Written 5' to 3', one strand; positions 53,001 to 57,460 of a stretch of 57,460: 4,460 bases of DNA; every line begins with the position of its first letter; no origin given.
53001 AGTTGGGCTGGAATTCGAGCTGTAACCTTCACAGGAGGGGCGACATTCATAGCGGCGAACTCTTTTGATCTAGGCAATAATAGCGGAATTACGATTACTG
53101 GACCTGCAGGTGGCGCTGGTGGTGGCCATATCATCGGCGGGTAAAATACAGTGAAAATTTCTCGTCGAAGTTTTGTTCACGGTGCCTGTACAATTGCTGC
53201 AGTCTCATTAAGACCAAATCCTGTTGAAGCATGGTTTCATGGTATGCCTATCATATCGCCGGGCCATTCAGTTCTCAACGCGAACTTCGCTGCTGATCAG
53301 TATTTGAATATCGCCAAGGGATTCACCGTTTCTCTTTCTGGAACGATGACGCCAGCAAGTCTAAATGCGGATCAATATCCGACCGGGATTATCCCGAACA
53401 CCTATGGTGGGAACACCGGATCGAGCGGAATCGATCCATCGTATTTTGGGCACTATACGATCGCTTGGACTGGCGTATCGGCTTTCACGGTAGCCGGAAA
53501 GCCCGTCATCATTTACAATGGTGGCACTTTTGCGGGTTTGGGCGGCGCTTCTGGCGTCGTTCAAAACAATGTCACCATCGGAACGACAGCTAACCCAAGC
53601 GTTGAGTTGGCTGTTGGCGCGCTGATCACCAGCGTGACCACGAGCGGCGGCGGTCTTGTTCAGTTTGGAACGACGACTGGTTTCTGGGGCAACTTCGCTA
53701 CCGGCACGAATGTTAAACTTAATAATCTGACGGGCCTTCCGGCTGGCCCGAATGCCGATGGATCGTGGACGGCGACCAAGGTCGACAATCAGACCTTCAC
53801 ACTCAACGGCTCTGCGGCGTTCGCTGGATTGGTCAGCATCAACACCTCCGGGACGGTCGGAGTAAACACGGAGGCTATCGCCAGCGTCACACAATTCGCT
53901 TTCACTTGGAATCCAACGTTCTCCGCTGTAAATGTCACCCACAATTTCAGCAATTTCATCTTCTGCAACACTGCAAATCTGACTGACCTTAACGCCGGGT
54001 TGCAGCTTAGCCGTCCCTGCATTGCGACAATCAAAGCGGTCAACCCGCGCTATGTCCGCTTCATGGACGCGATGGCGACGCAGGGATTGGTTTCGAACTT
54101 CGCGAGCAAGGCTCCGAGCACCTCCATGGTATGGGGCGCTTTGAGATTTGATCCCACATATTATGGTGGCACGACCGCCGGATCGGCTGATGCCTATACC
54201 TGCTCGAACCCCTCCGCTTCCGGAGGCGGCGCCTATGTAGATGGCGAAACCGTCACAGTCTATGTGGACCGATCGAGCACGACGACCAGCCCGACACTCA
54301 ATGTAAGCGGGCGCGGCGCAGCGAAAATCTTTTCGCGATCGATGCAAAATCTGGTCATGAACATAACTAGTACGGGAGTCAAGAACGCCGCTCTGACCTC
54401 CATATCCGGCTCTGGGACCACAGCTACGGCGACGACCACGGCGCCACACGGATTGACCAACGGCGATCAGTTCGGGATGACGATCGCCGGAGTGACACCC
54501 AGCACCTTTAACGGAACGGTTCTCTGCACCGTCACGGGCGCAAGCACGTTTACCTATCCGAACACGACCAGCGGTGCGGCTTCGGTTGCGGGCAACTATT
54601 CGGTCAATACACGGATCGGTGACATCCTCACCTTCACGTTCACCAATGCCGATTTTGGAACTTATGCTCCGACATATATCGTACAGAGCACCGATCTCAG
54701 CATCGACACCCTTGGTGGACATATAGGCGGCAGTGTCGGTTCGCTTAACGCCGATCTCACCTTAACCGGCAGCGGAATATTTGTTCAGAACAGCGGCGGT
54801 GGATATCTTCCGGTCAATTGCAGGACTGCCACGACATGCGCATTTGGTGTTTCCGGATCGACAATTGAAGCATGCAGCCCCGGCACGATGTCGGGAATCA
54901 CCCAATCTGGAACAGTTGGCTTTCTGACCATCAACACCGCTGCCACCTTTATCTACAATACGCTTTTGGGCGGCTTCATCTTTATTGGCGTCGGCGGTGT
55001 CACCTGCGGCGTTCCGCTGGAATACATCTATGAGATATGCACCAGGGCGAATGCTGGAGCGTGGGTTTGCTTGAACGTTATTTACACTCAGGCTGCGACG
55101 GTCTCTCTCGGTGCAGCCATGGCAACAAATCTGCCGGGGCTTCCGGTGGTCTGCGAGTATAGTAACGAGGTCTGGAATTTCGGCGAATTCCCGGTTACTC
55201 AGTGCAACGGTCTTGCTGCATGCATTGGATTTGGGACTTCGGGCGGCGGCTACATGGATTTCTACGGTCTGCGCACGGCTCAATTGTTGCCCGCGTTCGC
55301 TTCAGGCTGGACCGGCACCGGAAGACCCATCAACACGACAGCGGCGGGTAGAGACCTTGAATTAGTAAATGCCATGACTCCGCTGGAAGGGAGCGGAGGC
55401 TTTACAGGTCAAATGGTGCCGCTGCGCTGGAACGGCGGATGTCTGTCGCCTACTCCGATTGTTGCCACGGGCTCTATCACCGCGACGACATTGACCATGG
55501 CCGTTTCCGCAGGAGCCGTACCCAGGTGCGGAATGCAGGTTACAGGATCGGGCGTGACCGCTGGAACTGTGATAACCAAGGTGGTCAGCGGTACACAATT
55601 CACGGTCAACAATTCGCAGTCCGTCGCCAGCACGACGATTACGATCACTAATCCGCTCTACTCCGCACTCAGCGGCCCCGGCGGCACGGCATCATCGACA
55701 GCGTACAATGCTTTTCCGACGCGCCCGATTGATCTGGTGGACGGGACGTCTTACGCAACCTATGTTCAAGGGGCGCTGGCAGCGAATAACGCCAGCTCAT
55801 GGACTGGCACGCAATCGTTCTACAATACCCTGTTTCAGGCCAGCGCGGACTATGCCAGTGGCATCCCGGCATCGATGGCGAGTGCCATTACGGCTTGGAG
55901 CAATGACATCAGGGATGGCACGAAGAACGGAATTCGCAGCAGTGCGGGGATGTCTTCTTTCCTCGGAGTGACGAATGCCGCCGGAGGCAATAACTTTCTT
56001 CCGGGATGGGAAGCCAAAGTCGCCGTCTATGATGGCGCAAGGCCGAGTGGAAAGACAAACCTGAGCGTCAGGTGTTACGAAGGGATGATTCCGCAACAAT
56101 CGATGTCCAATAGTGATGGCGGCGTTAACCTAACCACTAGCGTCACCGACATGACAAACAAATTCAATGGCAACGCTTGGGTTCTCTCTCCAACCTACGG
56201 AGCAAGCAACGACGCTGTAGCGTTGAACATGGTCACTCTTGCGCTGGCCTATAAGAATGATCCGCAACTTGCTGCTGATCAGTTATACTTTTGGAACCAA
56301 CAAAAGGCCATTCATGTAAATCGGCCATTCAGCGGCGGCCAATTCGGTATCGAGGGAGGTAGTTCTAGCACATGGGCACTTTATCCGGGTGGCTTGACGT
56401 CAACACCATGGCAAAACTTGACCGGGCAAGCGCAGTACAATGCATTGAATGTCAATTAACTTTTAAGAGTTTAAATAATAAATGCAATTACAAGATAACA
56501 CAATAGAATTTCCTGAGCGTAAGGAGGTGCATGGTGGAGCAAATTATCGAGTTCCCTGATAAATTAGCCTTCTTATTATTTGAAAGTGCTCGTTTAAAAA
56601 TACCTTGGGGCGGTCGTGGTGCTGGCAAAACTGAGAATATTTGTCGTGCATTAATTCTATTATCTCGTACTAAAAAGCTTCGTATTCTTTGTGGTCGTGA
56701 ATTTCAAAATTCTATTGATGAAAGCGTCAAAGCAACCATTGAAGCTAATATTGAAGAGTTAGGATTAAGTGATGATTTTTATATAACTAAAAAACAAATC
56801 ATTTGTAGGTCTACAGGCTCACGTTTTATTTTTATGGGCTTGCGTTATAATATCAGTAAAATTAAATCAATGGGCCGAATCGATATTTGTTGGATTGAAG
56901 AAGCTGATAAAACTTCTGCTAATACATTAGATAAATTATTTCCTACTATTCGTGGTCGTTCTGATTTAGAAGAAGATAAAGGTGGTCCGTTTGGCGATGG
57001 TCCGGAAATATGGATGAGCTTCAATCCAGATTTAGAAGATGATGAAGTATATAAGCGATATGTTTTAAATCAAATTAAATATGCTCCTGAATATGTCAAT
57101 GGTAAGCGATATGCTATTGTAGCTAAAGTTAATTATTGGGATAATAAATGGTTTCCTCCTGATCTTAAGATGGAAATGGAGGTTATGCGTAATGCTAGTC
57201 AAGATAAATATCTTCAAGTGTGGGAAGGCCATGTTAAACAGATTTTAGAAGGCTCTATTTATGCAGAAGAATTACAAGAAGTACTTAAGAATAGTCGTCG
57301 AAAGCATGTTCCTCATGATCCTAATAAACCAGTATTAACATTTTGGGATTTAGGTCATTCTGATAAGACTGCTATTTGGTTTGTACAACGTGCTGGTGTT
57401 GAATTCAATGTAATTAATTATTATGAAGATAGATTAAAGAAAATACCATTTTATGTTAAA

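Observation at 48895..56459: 7.6 kb cassette of seven ORFs, six with export signals, inserted between the TerS-like gene and terL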

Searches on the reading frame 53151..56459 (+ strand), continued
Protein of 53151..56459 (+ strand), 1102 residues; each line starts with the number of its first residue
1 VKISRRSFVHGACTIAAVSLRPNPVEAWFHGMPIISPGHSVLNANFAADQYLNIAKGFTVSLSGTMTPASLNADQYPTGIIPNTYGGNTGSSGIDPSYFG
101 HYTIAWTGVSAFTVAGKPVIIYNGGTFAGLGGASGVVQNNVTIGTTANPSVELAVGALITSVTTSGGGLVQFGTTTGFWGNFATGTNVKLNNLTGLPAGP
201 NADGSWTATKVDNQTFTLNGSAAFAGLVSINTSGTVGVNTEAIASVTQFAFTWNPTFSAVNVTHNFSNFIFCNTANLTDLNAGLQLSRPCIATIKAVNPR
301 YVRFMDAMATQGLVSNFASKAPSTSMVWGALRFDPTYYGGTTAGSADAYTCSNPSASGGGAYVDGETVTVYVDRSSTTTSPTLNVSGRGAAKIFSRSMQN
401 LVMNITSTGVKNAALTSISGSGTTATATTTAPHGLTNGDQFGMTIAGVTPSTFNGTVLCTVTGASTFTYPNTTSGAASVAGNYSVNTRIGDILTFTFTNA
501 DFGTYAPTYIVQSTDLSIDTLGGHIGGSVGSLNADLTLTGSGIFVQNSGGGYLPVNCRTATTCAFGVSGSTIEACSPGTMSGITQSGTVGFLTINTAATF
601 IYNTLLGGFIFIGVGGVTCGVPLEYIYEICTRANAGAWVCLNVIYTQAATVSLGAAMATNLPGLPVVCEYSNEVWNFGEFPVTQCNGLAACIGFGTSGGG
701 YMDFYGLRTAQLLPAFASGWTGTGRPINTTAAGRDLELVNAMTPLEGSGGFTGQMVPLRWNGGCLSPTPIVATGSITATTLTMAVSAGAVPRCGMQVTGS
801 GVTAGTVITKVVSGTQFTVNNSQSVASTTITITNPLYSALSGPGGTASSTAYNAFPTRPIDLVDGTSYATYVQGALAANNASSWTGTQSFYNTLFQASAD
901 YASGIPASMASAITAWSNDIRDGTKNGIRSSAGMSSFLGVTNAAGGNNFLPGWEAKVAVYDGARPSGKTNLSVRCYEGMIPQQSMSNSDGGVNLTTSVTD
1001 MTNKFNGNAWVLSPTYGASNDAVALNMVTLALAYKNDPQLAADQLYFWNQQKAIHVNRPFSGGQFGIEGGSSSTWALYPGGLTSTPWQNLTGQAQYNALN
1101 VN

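Call 42: fold_search(model_id=the predicted structure, library=pdb)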
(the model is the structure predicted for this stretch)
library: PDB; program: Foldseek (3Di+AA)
matches with E <= 10: 295; with E <= 0.001: 0
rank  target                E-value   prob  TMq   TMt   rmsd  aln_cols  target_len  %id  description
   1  6dc6_C                1.4e-02  0.95  0.06  0.06  17.1       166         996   10  Crystal structure of human ubiquitin activating enzyme E1 (Uba1) in complex with ubiquitin (released 2018-10-10)
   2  4p22_B                1.4e-02  0.98  0.07  0.18  11.7       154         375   14  Crystal Structure of N-terminal Fragments of E1 (released 2015-02-25)
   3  6dc6_A                1.4e-02  0.93  0.06  0.06  16.2       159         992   12  Crystal structure of human ubiquitin activating enzyme E1 (Uba1) in complex with ubiquitin (released 2018-10-10)
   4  9mc7_A                3.4e-02  0.63  0.06  0.08  16.8       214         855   12  Cryo-EM structure of Human UBA1-UBE2O-Ub -Recruitment state 4 (released 2026-03-25)
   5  9mc4_A                3.6e-02  0.92  0.06  0.06  15.6       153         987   10  Cryo-EM structure of Human UBA1-UBE2O-Ub -Transthiolation state 4 (released 2026-03-25)
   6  8eci_1                3.8e-02  1.00  0.06  0.44   2.9        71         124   30  Arthrobacter phage Bridgette (released 2023-02-01)
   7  9qgg_B                8.1e-02  0.93  0.07  0.08  12.8       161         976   11  Consensus structure of dUBA1-UbDha-dBIRC6 trapped ternary complex (released 2025-10-29)
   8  7k5j_S                1.3e-01  0.12  0.08  0.09  18.5       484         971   10  Structure of an E1-E2-ubiquitin thioester mimetic (released 2021-04-28)
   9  7sol_A                1.5e-01  0.77  0.07  0.07  10.5       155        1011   10  Crystal Structures of the bispecific ubiquitin/FAT10 activating enzyme, Uba6 (released 2022-11-02)
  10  9qgw_B                1.6e-01  0.38  0.05  0.06  16.6       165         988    8  Consensus structure of UBA6-UbDha-BIRC6 trapped ternary complex (singly loaded) (released 2025-10-29)
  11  9qic                  2.1e-01  0.91  0.05  0.06   8.7        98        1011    9  Consensus structure of UBA6 (released 2025-10-29)
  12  9qiv_B                2.8e-01  0.84  0.05  0.06   9.9       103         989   10  Consensus structure of UBA6-BIRC6 (alternative conformation) (released 2025-10-29)
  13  7k5j_C                3.9e-01  0.08  0.08  0.09  19.2       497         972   10  Structure of an E1-E2-ubiquitin thioester mimetic (released 2021-04-28)
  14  7zn2_e                5.1e-01  0.06  0.05  0.07  18.2       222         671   12  Tail tip of siphophage T5 : full complex after interaction with its bacterial receptor FhuA (released 2023-02-08)
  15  7ysh_A                5.7e-01  0.21  0.16  0.19   9.9       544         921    7  Cryo-EM Structure of FGF23-FGFR1c-aKlotho-HS Quaternary Complex (released 2023-04-19)
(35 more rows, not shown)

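Call 51: search_dna_similar(query=window:53151-56459:+, collection=phages, mode=protein, max_evalue=0.001, max_rows=25)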
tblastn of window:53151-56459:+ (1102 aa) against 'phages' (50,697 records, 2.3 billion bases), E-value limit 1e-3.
No match.

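Call 64: search_protein_families(library=pfam, proteins=[L004:13438-16092:+], max_evalue=0.01)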
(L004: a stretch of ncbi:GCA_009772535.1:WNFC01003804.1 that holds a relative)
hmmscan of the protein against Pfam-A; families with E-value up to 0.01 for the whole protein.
L004:13438-16092:+ (884 aa): 1 family
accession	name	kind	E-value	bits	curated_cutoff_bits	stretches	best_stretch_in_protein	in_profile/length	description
PF12708.12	Pect-lyase_RHGA_epim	-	1.7e-08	35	27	1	419-589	5-164/213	Rhamnogalacturonase A/epimerase, pectate lyase-like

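Call 71: search_protein_families(library=ncbifam, proteins=[window:53151-56459:+, P0002, P0012, P0015, L002:8184-10004:+], max_evalue=1)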
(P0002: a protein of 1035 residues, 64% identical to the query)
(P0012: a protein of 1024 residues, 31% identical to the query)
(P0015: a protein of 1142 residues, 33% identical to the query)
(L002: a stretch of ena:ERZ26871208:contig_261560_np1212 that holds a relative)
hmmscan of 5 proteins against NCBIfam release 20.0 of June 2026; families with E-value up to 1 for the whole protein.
window:53151-56459:+ (1102 aa): 2 families
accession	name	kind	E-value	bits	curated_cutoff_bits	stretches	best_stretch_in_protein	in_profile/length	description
NF033614.1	APH_6_Ic_gen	exception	0.1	11.6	460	0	386-423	65-101/278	APH(6)-I family aminoglycoside O-phosphotransferase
NF058670.1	sorting_LPXTATN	domain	0.67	10.3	32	0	598-618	5-25/32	LPxTATN C-terminal sorting signal domain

P0002 (1035 aa): 0 families

P0012 (1024 aa): 0 families

P0015 (1142 aa): 0 families

L002:8184-10004:+ (606 aa): 0 families

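Call 96: search_protein_representatives(alignment_id=A1)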
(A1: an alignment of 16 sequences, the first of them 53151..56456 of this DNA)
Query: 16 sequences, 969 profile positions. Proteins with E-value up to 0.001 (for the whole library): 4268; up to 1e-10: 1278; up to 1e-30: 414. The best 150 are listed.
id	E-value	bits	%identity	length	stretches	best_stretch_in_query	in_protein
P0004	0.0e+00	1205.9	-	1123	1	15-969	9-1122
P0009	0.0e+00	1163.6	-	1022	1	3-968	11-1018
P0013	0.0e+00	1158.8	-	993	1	1-969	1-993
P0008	0.0e+00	1148.4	-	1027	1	10-969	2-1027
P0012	0.0e+00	1099.2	-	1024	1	3-968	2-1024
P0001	0.0e+00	1073.1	-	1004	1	1-871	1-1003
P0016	0.0e+00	1016.2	-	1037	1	2-969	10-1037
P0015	9.7e-298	1006.9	-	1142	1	1-966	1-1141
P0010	1.4e-278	943.5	-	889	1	30-968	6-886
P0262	7.4e-275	931.2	-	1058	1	2-969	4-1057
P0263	2.8e-273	925.9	-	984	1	35-968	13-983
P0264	2.8e-266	902.8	-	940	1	3-968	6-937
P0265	5.5e-266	901.8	-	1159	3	159-821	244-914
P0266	6.1e-265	898.4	-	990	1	1-967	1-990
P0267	3.3e-261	886.0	-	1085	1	3-968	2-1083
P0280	3.2e-201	687.5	-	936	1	35-968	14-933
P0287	2.2e-182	625.1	-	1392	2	412-968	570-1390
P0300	6.7e-169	580.5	-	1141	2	38-524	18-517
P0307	1.2e-156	539.9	-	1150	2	480-969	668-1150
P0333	8.0e-102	358.5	-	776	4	491-968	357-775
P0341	3.9e-95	336.3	-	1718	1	120-598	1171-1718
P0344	2.0e-92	327.4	-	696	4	514-785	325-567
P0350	5.3e-87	309.4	-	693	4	501-814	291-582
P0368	8.8e-80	285.5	-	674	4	509-787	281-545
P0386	6.3e-77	276.1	-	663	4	509-805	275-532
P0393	9.6e-75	268.8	-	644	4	523-810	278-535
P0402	1.3e-71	258.5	-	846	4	491-968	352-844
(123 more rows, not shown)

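Call 97: search_protein_families(library=pfam, proteins=[P0344, P0350, P0368, P0386, P0393, P0341, P0287, P0307, P0333, P0402], max_evalue=0.01)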
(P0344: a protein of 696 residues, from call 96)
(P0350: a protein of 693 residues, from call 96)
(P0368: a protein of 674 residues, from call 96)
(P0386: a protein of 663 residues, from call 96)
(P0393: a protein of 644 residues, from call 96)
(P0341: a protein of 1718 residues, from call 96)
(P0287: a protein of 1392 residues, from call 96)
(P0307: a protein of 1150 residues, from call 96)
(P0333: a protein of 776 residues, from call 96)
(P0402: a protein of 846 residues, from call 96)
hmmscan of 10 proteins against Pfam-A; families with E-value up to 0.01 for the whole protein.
P0344 (696 aa): 0 families

P0350 (693 aa): 0 families

P0368 (674 aa): 0 families

P0386 (663 aa): 0 families

P0393 (644 aa): 0 families

P0341 (1718 aa): 2 families
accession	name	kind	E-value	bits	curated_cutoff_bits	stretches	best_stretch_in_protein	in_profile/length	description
PF13385.13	Laminin_G_3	-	5.5e-07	30.3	27.6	1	1085-1209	3-127/151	Concanavalin A-like lectin/glucanases superfamily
PF09950.15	Major_capside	-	0.0085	15.9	26.8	0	70-184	12-126/251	Major capsid protein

P0287 (1392 aa): 1 family
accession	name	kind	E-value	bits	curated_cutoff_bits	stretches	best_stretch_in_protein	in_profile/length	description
PF16190.11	E1_FCCH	-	0.0058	17.1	29.5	0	493-556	2-66/70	Ubiquitin-activating enzyme E1 FCCH domain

P0307 (1150 aa): 0 families

P0333 (776 aa): 0 families

P0402 (846 aa): 0 families

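Call 99: find_encoding_contigs(protein=P0019, flank=8000, max_places=2)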
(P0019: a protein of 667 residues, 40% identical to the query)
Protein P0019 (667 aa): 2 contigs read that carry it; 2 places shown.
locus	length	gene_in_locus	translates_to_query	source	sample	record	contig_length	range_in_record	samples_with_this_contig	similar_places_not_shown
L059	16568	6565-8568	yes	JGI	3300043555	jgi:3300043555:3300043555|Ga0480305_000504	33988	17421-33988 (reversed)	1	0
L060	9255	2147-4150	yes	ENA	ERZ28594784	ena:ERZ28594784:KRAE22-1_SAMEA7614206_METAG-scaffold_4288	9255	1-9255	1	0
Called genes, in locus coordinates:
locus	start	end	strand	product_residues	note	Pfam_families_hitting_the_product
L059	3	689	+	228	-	?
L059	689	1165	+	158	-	-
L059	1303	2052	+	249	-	PF01075:Glyco_transf_9 (faint)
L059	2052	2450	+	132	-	-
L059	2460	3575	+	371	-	-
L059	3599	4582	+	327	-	-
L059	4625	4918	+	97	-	-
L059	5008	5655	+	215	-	-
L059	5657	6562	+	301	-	-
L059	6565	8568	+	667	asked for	-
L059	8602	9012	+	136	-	-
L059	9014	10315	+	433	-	PF13884:Peptidase_S74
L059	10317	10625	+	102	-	-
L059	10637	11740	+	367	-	-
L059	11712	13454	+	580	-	-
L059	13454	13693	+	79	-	-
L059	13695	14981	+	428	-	-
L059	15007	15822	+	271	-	-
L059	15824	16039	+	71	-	-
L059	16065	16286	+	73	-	-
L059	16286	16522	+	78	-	-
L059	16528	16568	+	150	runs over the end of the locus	-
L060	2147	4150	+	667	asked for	-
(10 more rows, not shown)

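Call 100: find_encoding_contigs(protein=P0344, flank=8000, max_places=2)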
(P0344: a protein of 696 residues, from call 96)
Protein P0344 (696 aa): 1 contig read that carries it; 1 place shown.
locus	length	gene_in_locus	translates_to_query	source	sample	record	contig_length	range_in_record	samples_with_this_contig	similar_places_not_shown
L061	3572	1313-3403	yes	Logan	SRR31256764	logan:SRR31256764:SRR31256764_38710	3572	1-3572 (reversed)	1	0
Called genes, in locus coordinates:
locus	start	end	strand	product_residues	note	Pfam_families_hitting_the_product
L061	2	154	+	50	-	?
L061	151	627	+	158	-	-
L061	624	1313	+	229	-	-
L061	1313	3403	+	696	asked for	-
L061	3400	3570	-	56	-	?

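Call 112: find_encoding_contigs(protein=P0280, flank=8000, max_places=2)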
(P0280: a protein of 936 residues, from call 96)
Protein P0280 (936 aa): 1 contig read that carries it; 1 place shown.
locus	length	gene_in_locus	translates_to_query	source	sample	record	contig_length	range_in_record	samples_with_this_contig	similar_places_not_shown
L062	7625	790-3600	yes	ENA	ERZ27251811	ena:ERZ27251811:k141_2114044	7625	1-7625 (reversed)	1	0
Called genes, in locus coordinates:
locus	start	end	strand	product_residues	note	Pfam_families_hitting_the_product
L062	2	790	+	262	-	?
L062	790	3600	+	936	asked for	-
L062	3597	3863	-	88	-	PF10601:zf-LITAF-like (faint)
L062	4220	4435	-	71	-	-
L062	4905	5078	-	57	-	-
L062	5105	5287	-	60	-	PF15777:Anti-TRAP (faint)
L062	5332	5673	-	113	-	-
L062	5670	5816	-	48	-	-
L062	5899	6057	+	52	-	-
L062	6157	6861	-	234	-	PF01555:N6_N4_Mtase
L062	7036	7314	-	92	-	-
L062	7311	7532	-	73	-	-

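Call 113: find_encoding_contigs(protein=P0300, flank=8000, max_places=2)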
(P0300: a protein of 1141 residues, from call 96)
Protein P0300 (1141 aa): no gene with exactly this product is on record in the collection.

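Call 119: search_protein_families(library=padloc, proteins=[window:53151-56459:+], max_evalue=0.01)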
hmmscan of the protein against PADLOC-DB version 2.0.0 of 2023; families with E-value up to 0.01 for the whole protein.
window:53151-56459:+ (1102 aa): 0 families

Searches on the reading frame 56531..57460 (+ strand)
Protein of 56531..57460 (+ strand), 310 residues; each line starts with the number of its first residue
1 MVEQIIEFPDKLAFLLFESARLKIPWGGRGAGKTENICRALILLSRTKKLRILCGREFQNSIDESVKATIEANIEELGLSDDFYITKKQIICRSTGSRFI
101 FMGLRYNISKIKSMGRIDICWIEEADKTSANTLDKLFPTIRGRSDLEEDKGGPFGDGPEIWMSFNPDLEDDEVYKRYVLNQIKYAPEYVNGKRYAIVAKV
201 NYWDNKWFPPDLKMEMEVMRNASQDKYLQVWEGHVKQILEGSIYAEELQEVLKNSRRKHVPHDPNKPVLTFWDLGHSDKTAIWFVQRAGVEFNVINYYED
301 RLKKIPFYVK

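Call 5: search_protein_families(library=phrogs, proteins=[window:56531-57460:+], max_evalue=0.01)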
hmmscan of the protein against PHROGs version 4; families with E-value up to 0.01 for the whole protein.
window:56531-57460:+ (310 aa): 4 families
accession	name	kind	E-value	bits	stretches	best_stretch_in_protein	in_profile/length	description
phrog_3717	-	head and packaging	1.9e-46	159.7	1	7-239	10-228/277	terminase large subunit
phrog_2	-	head and packaging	7.5e-35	121.9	1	16-291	275-508/807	terminase large subunit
phrog_2472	-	unknown function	1.6e-14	55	1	226-310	102-186/324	-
phrog_8711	-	head and packaging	0.0006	20.9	1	21-81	26-87/89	terminase large subunit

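Call 6: search_protein_families(library=pfam, proteins=[window:56531-57460:+], max_evalue=0.01)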
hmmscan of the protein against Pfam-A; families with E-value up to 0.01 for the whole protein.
window:56531-57460:+ (310 aa): 1 family
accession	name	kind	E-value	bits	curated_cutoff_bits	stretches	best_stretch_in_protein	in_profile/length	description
PF04466.19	Terminase_3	-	2.5e-35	122.3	23.2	1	21-234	3-201/201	Phage terminase large subunit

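Call 8: search_dna_similar(query=window:56531-57460:+, collection=phages, mode=protein, max_rows=20)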
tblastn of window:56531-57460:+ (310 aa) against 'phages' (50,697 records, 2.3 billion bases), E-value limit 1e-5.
Records with a match: 1542; places in all: 1546; records where one place covers at least 80% of the query: 196.
Best place of each record, by identity: <60% 1542.
By first word of the organism name: Pseudomonas 373; Vibrio 358; Salmonella 135; Klebsiella 96; Acinetobacter 84; Escherichia 64; Clostridium 35; Streptococcus 34; Bacteriophage 26; Ralstonia 26; and 72 more.
By host as written in the record: - 404; Pseudomonas aeruginosa 155; Pseudomonas aeruginosa PAO1 91; Klebsiella pneumoniae 51; Acinetobacter baumannii 42; Pseudomonas sp. 30; Vibrio cyclitrophicus 30; Clostridium sporogenes ATCC-15579 30; and 367 more.
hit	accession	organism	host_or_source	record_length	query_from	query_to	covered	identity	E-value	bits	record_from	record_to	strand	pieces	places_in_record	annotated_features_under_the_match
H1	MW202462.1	Caudoviricetes sp.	Manatee Spring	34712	6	310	98%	44.1%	5e-70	241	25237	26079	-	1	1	phage terminase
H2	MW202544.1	Bacteriophage sp.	Manatee Spring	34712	6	310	98%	44.1%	5e-70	241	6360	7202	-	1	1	phage terminase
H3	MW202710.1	Caudoviricetes sp.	Manatee Spring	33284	1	310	100%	42.4%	7e-72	246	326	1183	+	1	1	terminase large subunit | hypothetical protein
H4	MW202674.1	Caudoviricetes sp.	Manatee Spring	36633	7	310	98%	41.8%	5e-65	226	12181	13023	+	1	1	terminase large subunit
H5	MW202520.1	Caudoviricetes sp.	Manatee Spring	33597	7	309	98%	41.6%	3e-67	233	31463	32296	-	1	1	terminase large subunit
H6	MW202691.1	Caudoviricetes sp.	Manatee Spring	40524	7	300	95%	37.3%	4e-50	183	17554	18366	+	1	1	terminase large subunit | hypothetical protein (x2)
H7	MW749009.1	Bacillus phage vB_BspP_Dartukuta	Bacillus sp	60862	6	310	98%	35.8%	1e-52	191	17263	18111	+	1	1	putative PBSX family phage terminase large subunit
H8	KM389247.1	Pseudomonas phage JBD90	-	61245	6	309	98%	35.9%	6e-47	174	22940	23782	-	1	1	record has no annotation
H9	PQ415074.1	Pseudomonas phage Baskent_P6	Pseudomonas aeruginosa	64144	6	309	98%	35.6%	2e-46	172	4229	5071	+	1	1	terminase large subunit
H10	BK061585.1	Pseudomonas phage vB_PaeP-D14I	Pseudomonas aeruginosa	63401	6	309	98%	35.6%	2e-46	172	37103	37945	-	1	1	phage terminase, large subunit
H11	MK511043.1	Pseudomonas phage vB_Pae_BR228a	Pseudomonas aeruginosa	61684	6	309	98%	35.6%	2e-46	172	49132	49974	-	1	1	terminase large subunit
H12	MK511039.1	Pseudomonas phage vB_Pae_CF24a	Pseudomonas aeruginosa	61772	6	309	98%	35.6%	2e-46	172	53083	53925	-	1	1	terminase large subunit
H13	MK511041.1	Pseudomonas phage vB_Pae_CF69a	Pseudomonas aeruginosa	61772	6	309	98%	35.6%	2e-46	172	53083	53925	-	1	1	terminase large subunit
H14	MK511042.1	Pseudomonas phage vB_Pae_CF126a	Pseudomonas aeruginosa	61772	6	309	98%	35.6%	2e-46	172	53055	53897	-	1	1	terminase large subunit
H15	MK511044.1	Pseudomonas phage vB_Pae_BR197a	Pseudomonas aeruginosa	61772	6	309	98%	35.6%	2e-46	172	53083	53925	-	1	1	terminase large subunit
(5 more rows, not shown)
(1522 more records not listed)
